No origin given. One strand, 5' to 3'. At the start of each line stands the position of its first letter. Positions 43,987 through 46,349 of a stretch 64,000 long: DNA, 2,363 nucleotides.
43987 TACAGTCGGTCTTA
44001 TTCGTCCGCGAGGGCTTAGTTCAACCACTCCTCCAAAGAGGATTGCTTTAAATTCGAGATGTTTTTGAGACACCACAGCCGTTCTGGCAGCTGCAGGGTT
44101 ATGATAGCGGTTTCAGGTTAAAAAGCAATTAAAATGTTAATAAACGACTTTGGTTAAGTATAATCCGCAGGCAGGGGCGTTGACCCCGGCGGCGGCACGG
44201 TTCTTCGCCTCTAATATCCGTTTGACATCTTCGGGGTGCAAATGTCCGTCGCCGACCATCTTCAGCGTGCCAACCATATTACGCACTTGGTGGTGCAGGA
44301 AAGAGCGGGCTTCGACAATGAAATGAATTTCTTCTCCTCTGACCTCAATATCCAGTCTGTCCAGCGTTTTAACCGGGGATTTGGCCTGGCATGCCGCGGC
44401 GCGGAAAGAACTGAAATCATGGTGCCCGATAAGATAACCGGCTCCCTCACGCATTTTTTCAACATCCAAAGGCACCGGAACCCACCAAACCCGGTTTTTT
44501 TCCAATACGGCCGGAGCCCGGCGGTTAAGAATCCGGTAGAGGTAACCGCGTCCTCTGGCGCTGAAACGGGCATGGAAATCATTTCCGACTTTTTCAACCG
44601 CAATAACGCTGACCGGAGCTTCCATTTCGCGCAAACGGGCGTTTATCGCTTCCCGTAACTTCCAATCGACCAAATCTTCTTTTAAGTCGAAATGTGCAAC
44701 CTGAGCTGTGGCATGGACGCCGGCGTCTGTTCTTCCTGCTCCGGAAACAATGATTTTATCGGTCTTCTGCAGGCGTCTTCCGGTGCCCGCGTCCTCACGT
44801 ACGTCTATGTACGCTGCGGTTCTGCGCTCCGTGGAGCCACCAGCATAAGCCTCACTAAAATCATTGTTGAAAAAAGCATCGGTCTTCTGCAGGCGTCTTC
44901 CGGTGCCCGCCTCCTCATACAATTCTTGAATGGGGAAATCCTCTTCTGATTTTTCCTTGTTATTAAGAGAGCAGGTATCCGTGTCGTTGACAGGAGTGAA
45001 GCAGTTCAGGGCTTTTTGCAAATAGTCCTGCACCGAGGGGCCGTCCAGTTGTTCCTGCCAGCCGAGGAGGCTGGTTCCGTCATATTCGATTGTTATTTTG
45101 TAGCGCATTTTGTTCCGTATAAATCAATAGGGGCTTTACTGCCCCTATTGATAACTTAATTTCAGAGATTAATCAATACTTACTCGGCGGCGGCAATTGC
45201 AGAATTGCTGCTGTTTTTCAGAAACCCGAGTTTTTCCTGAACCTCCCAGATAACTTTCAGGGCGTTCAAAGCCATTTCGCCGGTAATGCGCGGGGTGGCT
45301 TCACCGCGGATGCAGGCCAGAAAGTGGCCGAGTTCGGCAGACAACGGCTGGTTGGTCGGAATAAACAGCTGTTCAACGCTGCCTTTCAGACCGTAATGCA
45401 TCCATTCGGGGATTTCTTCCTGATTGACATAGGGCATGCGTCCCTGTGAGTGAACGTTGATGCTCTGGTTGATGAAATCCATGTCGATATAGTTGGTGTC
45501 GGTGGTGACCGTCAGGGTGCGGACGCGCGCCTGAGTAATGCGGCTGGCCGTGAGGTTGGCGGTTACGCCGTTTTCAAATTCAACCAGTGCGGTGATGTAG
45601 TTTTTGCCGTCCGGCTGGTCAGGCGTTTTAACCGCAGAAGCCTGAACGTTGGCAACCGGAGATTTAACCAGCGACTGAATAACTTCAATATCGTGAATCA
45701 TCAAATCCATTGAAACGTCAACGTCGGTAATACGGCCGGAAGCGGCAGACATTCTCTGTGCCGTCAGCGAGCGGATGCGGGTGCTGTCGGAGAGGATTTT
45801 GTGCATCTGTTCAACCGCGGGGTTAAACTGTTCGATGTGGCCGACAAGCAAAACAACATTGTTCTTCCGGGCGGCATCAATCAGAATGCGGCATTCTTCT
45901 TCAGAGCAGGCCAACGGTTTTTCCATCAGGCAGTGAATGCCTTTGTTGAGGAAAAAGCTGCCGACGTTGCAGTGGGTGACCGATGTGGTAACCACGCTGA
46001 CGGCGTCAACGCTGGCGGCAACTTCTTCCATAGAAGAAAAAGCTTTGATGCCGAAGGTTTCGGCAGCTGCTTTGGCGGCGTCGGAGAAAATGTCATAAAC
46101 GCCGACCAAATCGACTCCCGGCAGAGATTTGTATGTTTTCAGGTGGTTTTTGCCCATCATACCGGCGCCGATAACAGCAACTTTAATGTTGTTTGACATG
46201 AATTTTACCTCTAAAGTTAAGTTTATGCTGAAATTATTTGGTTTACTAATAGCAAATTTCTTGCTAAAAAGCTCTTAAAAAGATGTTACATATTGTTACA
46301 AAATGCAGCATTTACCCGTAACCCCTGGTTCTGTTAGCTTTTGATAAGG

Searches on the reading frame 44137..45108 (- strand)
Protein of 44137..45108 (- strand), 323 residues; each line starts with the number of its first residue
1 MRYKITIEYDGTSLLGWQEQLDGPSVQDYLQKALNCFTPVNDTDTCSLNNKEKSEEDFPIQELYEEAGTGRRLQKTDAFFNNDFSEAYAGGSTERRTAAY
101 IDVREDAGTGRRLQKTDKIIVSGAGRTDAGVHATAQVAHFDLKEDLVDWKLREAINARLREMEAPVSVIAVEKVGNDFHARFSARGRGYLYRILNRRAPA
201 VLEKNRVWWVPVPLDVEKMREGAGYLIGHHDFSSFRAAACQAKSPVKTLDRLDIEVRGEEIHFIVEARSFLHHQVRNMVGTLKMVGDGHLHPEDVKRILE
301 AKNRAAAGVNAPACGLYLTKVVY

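Call 9: search_protein_families(library=pfam, proteins=[window:44137-45108:-], max_evalue=0.00001)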
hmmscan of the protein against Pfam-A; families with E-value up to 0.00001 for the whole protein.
window:44137-45108:- (323 aa): 1 family
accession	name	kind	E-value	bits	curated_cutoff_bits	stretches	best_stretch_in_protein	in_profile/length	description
PF01416.25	PseudoU_synth_1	-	1.8e-37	128.6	23.3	1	225-323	4-107/108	tRNA pseudouridine synthase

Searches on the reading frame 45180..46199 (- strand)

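Call 9: search_protein_families(library=pfam, proteins=[window:45180-46199:-], max_evalue=0.00001)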
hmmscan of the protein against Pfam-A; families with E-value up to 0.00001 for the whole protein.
window:45180-46199:- (339 aa): 3 families
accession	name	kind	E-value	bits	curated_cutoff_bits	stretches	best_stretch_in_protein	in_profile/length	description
PF01408.29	GFO_IDH_MocA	-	1.3e-28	100.6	24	1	5-121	1-120/120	Oxidoreductase family, NAD-binding Rossmann fold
PF22725.1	GFO_IDH_MocA_C3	-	3.8e-10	40.3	27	1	163-232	46-117/124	GFO/IDH/MocA C-terminal domain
PF02894.22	GFO_IDH_MocA_C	-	4.4e-07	30.3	22.9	1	162-318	42-204/218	Oxidoreductase family, C-terminal alpha/beta domain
